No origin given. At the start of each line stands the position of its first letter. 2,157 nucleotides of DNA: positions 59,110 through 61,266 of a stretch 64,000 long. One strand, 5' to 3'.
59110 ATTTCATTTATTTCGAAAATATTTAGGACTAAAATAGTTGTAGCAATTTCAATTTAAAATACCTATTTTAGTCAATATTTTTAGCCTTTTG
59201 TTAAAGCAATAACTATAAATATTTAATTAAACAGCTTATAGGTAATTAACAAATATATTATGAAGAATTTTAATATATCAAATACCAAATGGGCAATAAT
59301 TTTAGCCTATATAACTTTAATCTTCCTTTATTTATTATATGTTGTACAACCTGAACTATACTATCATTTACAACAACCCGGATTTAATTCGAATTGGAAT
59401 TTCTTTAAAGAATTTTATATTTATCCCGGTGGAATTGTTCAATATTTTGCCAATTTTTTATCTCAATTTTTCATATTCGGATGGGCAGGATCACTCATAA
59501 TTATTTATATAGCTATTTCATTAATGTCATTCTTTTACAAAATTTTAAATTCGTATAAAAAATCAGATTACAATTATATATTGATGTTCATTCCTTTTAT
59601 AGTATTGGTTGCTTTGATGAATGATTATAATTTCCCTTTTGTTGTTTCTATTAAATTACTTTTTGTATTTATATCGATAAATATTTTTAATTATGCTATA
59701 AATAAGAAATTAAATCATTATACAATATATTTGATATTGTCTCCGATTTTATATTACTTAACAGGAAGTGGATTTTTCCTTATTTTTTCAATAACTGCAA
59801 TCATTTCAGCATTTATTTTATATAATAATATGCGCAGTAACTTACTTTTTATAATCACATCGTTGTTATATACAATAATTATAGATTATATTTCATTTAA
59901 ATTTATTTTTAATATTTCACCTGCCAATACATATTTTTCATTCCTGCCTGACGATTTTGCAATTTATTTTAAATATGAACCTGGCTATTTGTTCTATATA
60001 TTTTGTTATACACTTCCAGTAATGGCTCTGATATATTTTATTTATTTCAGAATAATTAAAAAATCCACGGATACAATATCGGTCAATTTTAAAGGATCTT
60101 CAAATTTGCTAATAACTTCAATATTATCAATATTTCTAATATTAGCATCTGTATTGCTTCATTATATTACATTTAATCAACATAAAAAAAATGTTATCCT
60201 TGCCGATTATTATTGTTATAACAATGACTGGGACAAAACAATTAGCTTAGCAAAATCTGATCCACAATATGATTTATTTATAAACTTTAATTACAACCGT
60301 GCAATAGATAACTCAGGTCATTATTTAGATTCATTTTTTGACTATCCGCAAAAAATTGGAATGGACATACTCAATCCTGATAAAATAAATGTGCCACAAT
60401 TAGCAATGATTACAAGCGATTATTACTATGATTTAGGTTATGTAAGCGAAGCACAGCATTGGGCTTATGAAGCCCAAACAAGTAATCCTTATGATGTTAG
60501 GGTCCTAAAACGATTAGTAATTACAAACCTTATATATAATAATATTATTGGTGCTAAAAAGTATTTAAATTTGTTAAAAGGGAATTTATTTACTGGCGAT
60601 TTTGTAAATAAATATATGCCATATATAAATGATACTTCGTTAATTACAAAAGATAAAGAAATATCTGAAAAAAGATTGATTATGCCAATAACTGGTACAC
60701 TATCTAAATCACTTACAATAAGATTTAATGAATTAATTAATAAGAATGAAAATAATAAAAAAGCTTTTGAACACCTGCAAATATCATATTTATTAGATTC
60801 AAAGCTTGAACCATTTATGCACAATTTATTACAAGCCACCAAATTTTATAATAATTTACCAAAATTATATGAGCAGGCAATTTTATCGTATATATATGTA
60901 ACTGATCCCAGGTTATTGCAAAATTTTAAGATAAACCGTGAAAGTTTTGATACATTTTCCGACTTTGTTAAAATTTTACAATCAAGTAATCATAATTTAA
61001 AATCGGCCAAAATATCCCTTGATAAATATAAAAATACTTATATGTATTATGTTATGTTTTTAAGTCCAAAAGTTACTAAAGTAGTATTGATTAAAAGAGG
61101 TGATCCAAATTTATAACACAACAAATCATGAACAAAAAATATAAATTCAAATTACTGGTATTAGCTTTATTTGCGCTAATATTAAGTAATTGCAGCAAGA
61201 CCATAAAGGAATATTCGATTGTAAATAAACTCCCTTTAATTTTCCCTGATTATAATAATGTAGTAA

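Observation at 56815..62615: Uncharacterised three-gene envelope module: SGNH-TPR protein, polytopic membrane protein with TPR-like tail, and CXXCH beta-propeller lipoprotein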

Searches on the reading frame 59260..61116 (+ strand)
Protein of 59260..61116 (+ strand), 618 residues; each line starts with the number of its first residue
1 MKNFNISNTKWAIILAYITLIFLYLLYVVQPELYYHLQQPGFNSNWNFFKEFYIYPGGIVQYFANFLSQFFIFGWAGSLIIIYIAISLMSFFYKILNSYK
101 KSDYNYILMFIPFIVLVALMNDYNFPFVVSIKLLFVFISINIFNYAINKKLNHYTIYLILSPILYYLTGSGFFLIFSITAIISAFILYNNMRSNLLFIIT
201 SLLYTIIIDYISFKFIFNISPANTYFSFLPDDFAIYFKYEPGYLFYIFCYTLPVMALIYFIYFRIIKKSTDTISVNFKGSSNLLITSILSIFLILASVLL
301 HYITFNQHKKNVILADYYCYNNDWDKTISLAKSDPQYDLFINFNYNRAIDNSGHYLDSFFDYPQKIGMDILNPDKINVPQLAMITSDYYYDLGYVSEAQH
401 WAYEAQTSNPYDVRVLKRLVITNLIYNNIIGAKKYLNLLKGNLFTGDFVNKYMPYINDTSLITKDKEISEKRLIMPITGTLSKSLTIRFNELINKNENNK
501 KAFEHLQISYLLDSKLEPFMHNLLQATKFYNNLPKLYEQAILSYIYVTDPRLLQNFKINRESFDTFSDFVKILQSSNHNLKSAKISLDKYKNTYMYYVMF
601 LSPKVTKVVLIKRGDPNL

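Call 3: search_protein_families(library=pfam, proteins=[window:59260-61116:+], max_evalue=0.1)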
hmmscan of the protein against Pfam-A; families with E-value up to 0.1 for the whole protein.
window:59260-61116:+ (618 aa): 1 family
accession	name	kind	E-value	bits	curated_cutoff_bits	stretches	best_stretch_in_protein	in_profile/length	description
PF19529.4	DUF6057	-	5.5e-91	306.6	29.8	1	12-600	8-568/569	Family of unknown function (DUF6057)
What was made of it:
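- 59260..61116 (+): Gene 2: DUF6057 inner-membrane protein, the first gene of the conserved pair. PF19529 E 5.5e-91, 306.6 bits, covering the full length (call 3).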

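Call 4: search_protein_families(library=ncbifam, proteins=[window:59260-61116:+], max_evalue=0.1)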
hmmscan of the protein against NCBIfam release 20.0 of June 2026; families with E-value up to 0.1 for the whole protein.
window:59260-61116:+ (618 aa): 0 families

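Call 9: find_homologous_proteins(query=window:59260-61116:+)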
Query window:59260-61116:+ (618 aa): 73 proteins with E <= 0.001 among 8000 candidates.
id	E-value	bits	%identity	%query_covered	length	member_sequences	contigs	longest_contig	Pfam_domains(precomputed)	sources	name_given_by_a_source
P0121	0.0e+0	1252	92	100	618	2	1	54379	PF19529.5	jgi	jgi:hypothetical protein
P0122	1.0e-180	621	49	99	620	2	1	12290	PF19529.5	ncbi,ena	-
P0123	7.4e-178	611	48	99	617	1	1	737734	PF19529.5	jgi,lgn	jgi:hypothetical protein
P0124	3.0e-177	609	48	98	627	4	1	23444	PF19529.5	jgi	jgi:Family of unknown function (DUF6057)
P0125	1.6e-170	587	46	98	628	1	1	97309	PF19529.5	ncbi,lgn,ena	-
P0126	8.6e-168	578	46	100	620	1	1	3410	PF19529.5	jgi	jgi:hypothetical protein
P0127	2.0e-162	560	45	100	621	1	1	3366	PF19529.5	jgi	jgi:hypothetical protein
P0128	3.0e-145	504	41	96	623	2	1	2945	PF19529.5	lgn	-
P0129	2.0e-144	501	40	96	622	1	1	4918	PF19529.5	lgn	-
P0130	3.0e-139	484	41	96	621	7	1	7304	PF19529.5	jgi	jgi:hypothetical protein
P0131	3.2e-136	474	41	98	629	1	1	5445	PF19529.5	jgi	jgi:hypothetical protein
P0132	5.0e-135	470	40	98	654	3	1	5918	PF19529.5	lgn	-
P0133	7.5e-135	469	41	98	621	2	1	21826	PF19529.5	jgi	jgi:hypothetical protein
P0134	1.6e-134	468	42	94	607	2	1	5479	PF19529.5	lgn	-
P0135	7.9e-132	459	40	96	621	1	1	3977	PF19529.5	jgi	jgi:Family of unknown function (DUF6057)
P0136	3.0e-130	454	40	96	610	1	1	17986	PF19529.5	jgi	jgi:hypothetical protein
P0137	1.4e-126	442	38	98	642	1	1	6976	PF19529.5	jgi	jgi:hypothetical protein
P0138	1.5e-126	442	38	98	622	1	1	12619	PF19529.5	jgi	jgi:hypothetical protein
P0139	4.4e-126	440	37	99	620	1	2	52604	PF19529.5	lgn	-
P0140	1.9e-124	435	40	97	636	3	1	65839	PF19529.5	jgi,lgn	-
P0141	4.8e-122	427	36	99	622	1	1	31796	PF19529.5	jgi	jgi:hypothetical protein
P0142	1.6e-119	419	40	98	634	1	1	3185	PF19529.5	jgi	jgi:hypothetical protein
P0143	3.5e-119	418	35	100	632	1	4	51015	PF19529.5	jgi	jgi:hypothetical protein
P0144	1.2e-118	416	38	97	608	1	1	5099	PF19529.5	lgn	-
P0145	5.4e-118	414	39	98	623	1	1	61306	PF19529.5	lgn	-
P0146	2.1e-117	412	39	96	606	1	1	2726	PF19529.5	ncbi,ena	-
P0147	7.3e-116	407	42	78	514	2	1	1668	PF19529.5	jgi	jgi:uncharacterized membrane protein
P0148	1.7e-115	405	42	80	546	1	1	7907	PF19529.5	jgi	jgi:hypothetical protein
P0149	1.9e-115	405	38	98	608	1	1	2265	PF19529.5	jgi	jgi:hypothetical protein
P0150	2.2e-114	402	39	98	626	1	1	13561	PF19529.5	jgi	jgi:hypothetical protein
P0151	2.9e-114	401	36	98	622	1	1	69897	PF19529.5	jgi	jgi:uncharacterized membrane protein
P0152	2.2e-110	388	36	98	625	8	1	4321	PF19529.5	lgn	-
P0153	3.0e-108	381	42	74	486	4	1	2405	PF19529.5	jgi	-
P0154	9.4e-106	373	34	99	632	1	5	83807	PF19529.5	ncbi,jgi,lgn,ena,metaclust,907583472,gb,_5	metaclust:\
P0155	8.2e-103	363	37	98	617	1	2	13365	PF19529.5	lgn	-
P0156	6.9e-101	357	34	98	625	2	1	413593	PF19529.5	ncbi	ncbi:MAG: DUF6057 family protein [Bacteroidales bacterium]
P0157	7.4e-100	354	38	99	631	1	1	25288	PF19529.5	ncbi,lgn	-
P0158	7.6e-100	354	33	98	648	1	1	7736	PF19529.5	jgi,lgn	jgi:hypothetical protein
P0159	3.8e-98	348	36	86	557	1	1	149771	PF19529.5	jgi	jgi:hypothetical protein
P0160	3.1e-96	342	38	82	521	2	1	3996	PF19529.5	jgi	-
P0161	6.5e-95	337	32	98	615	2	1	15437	PF19529.5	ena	-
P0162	1.3e-92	330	33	97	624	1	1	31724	PF19529.5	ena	-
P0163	2.5e-85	306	33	96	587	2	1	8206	PF19529.5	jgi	-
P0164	9.2e-85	304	47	52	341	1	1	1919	PF19529.5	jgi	jgi:hypothetical protein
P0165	2.1e-84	303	32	94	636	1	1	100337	PF19529.5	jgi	jgi:hypothetical protein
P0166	6.9e-81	291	40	61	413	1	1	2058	PF19529.5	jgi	jgi:tetratricopeptide (TPR) repeat protein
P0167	2.6e-79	286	40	64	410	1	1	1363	PF19529.5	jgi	jgi:hypothetical protein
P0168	8.2e-79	284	34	94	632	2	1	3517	PF19529.5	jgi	jgi:hypothetical protein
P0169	1.1e-77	280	36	72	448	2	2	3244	PF19529.5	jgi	jgi:hypothetical protein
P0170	1.4e-77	280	32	88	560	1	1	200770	PF19529.5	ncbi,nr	ncbi:MAG: hypothetical protein IPF54_09635 [Draconibacterium sp.]|nr:hypothetical protein [Draconiba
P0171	2.1e-68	250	40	53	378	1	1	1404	PF19529.5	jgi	jgi:hypothetical protein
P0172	1.3e-66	244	42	50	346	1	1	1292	PF19529.5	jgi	jgi:hypothetical protein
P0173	5.7e-66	242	31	94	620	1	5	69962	PF19529.5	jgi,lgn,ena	-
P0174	9.7e-66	241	32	94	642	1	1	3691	PF19529.5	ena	-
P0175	3.4e-62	229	30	96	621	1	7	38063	PF19529.5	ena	-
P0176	5.7e-62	229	27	96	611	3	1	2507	PF19529.5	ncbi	-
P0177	4.3e-60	222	29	97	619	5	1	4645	PF19529.5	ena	-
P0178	1.2e-58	218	29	93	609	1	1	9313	PF19529.5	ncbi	-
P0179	1.7e-55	207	28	94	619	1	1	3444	PF19529.5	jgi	-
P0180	3.5e-50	190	29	98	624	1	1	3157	PF19529.5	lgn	-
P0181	5.7e-50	189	28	98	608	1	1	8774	PF19529.5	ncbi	-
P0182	3.9e-44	170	27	94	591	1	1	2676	PF19529.5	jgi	jgi:hypothetical protein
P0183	3.5e-43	167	27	95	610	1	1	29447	PF19529.5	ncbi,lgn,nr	ncbi:hypothetical protein JXQ31_00730 [candidate division KSB1 bacterium]|nr:hypothetical protein [c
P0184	1.2e-37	148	26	94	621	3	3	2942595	PF19529.5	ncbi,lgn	-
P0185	2.7e-37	147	24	92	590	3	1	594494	PF19529.5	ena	-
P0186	3.2e-34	137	25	95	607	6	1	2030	PF19529.5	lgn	-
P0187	4.2e-34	137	26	94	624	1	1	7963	PF19529.5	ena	-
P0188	5.0e-29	120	24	88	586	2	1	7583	PF19529.5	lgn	-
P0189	9.9e-27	112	25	90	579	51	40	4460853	PF19529.5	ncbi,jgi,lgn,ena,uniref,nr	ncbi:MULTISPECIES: DUF6057 family protein [Parabacteroides]|jgi:hypothetical protein|uniref:DUF6057 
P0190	2.6e-26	111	23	90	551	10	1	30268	PF19529.5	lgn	-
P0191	4.8e-26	110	24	95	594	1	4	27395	PF19529.5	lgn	-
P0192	7.8e-20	89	23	88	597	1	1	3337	PF19529.5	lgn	-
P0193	7.8e-9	53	26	78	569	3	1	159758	PF19529.5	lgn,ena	-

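Call 28: predict_structure(alignment_id=A2)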
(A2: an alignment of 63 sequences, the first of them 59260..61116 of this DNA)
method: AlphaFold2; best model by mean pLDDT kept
length: 618 residues; sequences in the alignment: 63
mean_pLDDT: 90.4   pTM: 0.89
mean pLDDT of the five models: 90.4, 90.4, 90.3, 89.6, 89.4
residues with pLDDT >= 90: 461; 70-90: 117; 50-70: 23; < 50: 17
segments of 3 or more residues with pLDDT < 50: 1-4, 233-235, 272-278, 616-618
pLDDT, mean of each block of 10 residues (from residue 1): 60 90 98 93 90 91 95 97 98 96 87 97 95 98 97 96 95 97 93 93 93 86 78 61 94 95 78 45 76 92 95 97 98 95 98 97 93 84 94 94 89 95 96 96 94 95 93 81 86 94 97 95 92 95 92 89 95 92 93 95 88 53
secondary structure, 60 per line:
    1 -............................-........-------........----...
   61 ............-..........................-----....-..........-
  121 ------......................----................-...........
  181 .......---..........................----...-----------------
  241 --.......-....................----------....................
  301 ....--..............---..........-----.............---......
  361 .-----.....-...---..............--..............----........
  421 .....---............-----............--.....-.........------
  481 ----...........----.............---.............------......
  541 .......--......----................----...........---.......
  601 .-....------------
elements in order: H2-29 H31-38 H46-53 H58-72 H74-99 H105-108 H110-119 H127-148 H153-168 H170-187 H191-216 H243-249 H251-270 H281-304 H307-320 H324-333 H339-351 H355-361 H367-371 H379-392 H395-408 H413-425 H429-440 H446-457 H460-464 H466-474 H485-495 H500-512 H516-528 H535-547 H550-555 H560-575 H580-590 H594-601 H603-606
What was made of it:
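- Closest known: GT-C glycosyltransferases with TPR tails. Same: Both are polytopic membrane domains followed by a TPR domain on the non-cytoplasmic side, with two short helices in the first external loop (call 28).
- Checked: Gene 2: the AlphaFold model (pLDDT 90.4) has about nine to ten membrane helices up to residue 304, then an all-helical repeat domain at 307-606 (call 28).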

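Call 33: fold_search(model_id=the predicted structure, library=pdb)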
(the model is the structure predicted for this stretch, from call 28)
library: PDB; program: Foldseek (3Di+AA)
matches with E <= 10: 659; with E <= 0.001: 0
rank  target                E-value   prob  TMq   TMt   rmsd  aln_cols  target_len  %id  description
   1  8a3t_F                7.4e-02  0.80  0.18  0.22  23.9       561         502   12  S. cerevisiae APC/C-Cdh1 complex (released 2022-08-31)
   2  5i9g_C                1.2e-01  0.87  0.16  0.24  16.9       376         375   10  Crystal structure of designed pentatricopeptide repeat protein dPPR-U8C2 in complex with its target RNA U8C2 (released 2016-04-27)
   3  3ash_A                1.5e-01  0.99  0.15  0.45  15.1       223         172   11  MamA D159K mutant 1 (released 2011-07-20)
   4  3asf_B                1.5e-01  0.99  0.15  0.42  15.2       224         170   11  MamA MSR-1 C2 (released 2011-07-20)
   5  5orm                  1.7e-01  0.80  0.14  0.22  20.8       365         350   11  Crystal structure of designed cPPR-Telo1 (released 2018-06-20)
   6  2ho1_A                1.8e-01  0.98  0.15  0.37  16.4       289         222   10  Functional Characterization of Pseudomonas Aeruginosa pilF (released 2006-07-25)
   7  9mk9_A                1.9e-01  0.66  0.14  0.18  20.6       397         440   11  Structure of the IFIT2-IFIT3 heterodimer from Mus musculus (released 2025-03-12)
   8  9g8r_B                1.9e-01  0.60  0.18  0.11  24.9       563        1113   12  human SKI7-SKI238 complex in the open state (released 2024-10-16)
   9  9gaw_Y                1.9e-01  0.54  0.17  0.21  24.4       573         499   12  High-resolution structure of the Anaphase-promoting complex/cyclosome (APC/C) bound to co-activator Cdh1 (released 2024-08-14)
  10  6t46_C                1.9e-01  0.80  0.17  0.27  21.1       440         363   11  Structure of the Rap conjugation gene regulator of the plasmid pLS20 in complex with the Phr* peptide (released 2020-06-24)
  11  9qhc_A                2.0e-01  0.87  0.16  0.29  21.2       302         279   13  Crystal structure of 8-repeat CTPR protein with eliminated coordination sites (released 2025-10-22)
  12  5g04_Y                2.0e-01  0.63  0.18  0.21  19.4       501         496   12  Structure of the human APC-Cdc20-Hsl1 complex (released 2016-05-25)
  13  8hmc_C                2.1e-01  0.30  0.14  0.14  20.9       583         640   12  base module state 1 of Tetrahymena IFT-A (released 2023-06-14)
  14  3asf_A                2.3e-01  0.97  0.15  0.43  14.9       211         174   12  MamA MSR-1 C2 (released 2011-07-20)
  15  3hym_B                2.3e-01  0.95  0.18  0.32  16.1       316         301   11  Insights into Anaphase Promoting Complex TPR subdomain assembly from a CDC26-APC6 structure (released 2009-08-11)
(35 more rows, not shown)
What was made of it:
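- On GT-C glycosyltransferases, gene 2: The top 50 Foldseek PDB matches are all TPR-type proteins at E >= 0.07 (call 33).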
